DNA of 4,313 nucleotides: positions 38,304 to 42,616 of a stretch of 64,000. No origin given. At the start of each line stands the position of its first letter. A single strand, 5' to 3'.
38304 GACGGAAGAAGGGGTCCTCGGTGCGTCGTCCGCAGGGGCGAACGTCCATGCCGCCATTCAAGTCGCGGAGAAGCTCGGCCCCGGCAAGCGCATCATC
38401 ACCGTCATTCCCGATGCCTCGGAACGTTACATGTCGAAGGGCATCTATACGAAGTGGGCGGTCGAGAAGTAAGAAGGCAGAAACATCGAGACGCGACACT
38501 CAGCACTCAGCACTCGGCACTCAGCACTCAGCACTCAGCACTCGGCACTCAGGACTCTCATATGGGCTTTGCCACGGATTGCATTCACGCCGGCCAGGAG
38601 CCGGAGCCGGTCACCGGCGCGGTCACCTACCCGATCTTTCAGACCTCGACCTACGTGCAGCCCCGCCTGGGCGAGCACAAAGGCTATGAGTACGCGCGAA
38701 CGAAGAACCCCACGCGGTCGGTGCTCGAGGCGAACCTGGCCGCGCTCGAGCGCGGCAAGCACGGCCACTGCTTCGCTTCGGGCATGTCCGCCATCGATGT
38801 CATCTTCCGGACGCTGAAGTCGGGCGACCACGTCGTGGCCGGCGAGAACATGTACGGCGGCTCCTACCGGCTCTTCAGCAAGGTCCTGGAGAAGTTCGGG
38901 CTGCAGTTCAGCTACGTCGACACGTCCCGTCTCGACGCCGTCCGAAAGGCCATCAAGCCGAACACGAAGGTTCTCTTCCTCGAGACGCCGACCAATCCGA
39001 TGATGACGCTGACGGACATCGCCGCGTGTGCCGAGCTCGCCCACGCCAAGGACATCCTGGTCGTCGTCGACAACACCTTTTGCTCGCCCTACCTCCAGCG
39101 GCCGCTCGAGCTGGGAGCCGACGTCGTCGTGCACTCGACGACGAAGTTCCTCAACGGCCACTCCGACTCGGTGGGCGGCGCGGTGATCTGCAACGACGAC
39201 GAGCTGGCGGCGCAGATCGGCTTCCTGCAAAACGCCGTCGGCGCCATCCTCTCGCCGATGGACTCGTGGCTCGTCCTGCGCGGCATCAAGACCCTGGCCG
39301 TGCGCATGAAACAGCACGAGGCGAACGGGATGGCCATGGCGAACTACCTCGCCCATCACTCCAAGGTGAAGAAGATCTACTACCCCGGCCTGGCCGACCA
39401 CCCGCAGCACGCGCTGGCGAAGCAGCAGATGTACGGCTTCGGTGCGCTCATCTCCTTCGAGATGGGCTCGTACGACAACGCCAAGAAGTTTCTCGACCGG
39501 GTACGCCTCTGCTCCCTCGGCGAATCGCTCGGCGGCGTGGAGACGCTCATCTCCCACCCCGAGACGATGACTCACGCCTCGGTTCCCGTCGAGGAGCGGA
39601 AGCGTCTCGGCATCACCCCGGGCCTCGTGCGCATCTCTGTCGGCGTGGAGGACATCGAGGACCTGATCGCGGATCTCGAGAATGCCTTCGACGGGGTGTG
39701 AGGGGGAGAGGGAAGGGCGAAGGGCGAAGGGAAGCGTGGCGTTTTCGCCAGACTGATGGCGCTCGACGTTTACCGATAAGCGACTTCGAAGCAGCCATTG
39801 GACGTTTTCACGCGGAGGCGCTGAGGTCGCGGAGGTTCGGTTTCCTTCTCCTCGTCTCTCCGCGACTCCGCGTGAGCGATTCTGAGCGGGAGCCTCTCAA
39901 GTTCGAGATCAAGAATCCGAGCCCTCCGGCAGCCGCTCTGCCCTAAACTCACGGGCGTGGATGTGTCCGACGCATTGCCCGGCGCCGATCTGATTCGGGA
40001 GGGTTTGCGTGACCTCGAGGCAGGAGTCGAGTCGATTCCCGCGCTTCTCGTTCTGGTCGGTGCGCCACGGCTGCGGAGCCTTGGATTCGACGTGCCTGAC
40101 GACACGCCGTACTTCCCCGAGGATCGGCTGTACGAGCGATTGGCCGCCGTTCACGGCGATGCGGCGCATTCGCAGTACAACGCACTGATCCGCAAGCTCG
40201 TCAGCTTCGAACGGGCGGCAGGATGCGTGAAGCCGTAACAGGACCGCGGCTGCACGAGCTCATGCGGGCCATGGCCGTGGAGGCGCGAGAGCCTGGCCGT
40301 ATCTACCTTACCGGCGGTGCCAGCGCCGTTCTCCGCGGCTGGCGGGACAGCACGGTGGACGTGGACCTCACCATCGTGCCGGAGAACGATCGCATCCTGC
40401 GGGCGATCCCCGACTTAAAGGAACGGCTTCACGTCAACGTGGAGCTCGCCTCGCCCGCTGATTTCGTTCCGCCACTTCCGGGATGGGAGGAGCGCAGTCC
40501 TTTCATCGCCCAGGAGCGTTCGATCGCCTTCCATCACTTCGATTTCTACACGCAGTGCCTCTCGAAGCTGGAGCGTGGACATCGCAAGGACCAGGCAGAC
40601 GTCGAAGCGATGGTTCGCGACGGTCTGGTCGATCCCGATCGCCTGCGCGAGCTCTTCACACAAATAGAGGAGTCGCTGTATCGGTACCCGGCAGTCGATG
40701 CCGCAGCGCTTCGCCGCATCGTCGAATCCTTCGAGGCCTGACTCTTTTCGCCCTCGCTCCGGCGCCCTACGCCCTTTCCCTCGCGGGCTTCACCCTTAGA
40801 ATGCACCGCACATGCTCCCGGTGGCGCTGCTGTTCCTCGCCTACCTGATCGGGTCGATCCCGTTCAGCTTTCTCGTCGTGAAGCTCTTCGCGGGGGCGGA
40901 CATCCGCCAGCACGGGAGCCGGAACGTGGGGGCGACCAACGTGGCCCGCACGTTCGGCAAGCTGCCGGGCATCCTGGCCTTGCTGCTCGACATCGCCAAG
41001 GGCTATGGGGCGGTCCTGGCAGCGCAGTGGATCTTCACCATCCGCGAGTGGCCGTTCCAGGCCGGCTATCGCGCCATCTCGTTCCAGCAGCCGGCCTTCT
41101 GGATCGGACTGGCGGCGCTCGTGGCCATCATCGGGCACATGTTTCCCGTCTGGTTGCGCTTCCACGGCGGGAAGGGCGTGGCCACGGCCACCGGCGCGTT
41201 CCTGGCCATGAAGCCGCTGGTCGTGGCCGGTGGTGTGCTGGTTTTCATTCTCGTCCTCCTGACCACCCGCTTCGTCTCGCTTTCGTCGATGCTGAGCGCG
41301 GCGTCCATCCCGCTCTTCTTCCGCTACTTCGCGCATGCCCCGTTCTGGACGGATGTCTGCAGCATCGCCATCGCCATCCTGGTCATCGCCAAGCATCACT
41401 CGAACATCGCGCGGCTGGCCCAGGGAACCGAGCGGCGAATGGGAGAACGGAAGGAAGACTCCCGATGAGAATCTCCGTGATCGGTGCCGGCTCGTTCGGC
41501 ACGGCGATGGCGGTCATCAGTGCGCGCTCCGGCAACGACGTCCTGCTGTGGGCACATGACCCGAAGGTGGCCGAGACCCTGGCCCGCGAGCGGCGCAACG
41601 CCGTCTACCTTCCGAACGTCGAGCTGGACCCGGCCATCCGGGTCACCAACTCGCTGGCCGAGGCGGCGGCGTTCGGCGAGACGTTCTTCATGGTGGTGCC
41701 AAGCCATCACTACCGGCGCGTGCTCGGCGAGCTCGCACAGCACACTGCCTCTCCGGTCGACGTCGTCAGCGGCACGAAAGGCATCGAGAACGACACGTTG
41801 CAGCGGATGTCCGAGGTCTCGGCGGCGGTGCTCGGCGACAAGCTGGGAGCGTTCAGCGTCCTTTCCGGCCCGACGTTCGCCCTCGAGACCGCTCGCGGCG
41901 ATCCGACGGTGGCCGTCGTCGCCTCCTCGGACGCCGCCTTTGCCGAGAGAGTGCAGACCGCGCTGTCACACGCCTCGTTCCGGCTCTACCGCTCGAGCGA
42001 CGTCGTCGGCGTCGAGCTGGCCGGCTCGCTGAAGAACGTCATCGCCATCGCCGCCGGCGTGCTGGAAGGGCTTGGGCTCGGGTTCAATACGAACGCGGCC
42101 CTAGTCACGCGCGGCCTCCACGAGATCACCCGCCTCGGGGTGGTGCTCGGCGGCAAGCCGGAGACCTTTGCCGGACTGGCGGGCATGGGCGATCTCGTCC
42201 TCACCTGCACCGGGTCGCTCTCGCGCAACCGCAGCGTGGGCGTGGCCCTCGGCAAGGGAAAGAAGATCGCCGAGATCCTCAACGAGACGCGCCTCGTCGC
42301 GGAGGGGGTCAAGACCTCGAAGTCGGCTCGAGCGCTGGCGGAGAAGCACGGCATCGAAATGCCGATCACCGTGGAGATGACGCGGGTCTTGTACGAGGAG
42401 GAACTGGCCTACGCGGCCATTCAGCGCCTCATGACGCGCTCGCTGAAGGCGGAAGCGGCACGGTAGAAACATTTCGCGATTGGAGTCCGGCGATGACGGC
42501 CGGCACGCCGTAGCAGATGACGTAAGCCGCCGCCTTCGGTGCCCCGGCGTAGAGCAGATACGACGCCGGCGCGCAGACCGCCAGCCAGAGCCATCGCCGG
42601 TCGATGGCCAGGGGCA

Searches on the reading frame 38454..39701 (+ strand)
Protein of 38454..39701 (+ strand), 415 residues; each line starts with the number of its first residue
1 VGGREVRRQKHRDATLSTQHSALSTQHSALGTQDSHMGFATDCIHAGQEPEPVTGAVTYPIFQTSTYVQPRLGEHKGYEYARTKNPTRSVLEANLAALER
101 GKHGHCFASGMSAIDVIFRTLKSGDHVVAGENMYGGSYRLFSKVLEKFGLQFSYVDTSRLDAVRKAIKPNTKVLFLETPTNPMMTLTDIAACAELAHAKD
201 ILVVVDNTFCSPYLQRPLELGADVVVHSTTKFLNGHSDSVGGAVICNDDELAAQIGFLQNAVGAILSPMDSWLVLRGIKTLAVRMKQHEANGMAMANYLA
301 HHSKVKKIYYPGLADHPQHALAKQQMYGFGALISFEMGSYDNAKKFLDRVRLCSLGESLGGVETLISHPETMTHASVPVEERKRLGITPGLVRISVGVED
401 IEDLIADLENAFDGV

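Call 6: search_protein_families(library=pfam, proteins=[window:38454-39701:+], max_evalue=0.001)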
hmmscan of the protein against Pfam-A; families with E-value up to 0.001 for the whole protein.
window:38454-39701:+ (415 aa): 4 families
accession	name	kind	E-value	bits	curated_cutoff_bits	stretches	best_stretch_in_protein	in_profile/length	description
PF01053.26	Cys_Met_Meta_PP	-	1.2e-157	524.8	27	1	41-412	2-380/381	Cys/Met metabolism PLP-dependent enzyme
PF00266.25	Aminotran_5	-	5.1e-05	22.8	21.5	1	158-233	127-203/371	Aminotransferase class-V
PF00155.27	Aminotran_1_2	-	5.9e-05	22.8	19.7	1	106-209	70-188/361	Aminotransferase class I and II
PF01041.23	DegT_DnrJ_EryC1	-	0.00084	19.1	19.8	0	86-260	24-200/360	DegT/DnrJ/EryC1/StrS aminotransferase family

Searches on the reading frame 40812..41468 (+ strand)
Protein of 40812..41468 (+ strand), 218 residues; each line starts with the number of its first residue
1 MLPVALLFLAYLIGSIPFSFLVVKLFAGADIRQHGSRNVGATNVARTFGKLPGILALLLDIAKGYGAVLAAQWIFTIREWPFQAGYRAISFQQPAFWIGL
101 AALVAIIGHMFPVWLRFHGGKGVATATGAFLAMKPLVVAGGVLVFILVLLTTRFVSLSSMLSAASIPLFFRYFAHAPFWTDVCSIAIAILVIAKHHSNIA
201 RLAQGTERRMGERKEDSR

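Call 6: search_protein_families(library=pfam, proteins=[window:40812-41468:+], max_evalue=0.001)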
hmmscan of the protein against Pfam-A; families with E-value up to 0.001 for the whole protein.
window:40812-41468:+ (218 aa): 1 family
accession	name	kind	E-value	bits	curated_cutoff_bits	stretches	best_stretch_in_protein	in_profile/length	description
PF02660.20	G3P_acyltransf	-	1.9e-53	181.4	24.1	1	9-202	1-164/164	Glycerol-3-phosphate acyltransferase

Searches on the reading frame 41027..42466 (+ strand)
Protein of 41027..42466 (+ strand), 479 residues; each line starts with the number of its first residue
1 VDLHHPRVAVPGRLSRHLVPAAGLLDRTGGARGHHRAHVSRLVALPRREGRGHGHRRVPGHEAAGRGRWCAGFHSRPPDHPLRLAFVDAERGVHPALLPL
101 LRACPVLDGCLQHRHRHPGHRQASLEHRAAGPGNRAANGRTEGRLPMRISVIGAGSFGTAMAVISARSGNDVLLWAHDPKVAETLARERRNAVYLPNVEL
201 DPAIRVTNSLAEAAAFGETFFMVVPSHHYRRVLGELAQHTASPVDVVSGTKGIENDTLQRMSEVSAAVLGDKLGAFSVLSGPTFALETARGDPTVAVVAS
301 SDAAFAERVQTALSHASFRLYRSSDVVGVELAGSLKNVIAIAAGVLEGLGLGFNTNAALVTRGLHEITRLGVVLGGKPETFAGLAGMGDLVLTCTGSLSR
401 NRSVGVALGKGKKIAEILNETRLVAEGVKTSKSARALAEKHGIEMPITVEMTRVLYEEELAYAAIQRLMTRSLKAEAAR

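Call 6: search_protein_families(library=pfam, proteins=[window:41027-42466:+], max_evalue=0.001)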
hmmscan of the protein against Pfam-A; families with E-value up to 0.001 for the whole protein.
window:41027-42466:+ (479 aa): 5 families
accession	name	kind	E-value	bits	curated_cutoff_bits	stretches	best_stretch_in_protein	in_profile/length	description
PF07479.19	NAD_Gly3P_dh_C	-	5.9e-53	179.3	25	1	325-463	1-139/142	NAD-dependent glycerol-3-phosphate dehydrogenase C-terminus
PF01210.29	NAD_Gly3P_dh_N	-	6.9e-42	143.5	23.1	1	149-305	2-157/158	NAD-dependent glycerol-3-phosphate dehydrogenase N-terminus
PF20618.3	GPD_NAD_C_bact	-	6.1e-24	84.8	27.6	1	385-449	1-64/66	Bacterial GPD, NAD-dependent C-terminal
PF03807.23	F420_oxidored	-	2.5e-07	31.6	21.6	1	148-247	1-89/94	NADP oxidoreductase coenzyme F420-dependent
PF03446.21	NAD_binding_2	-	5.1e-05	23.8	21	1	148-252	1-95/161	NAD binding domain of 6-phosphogluconate dehydrogenase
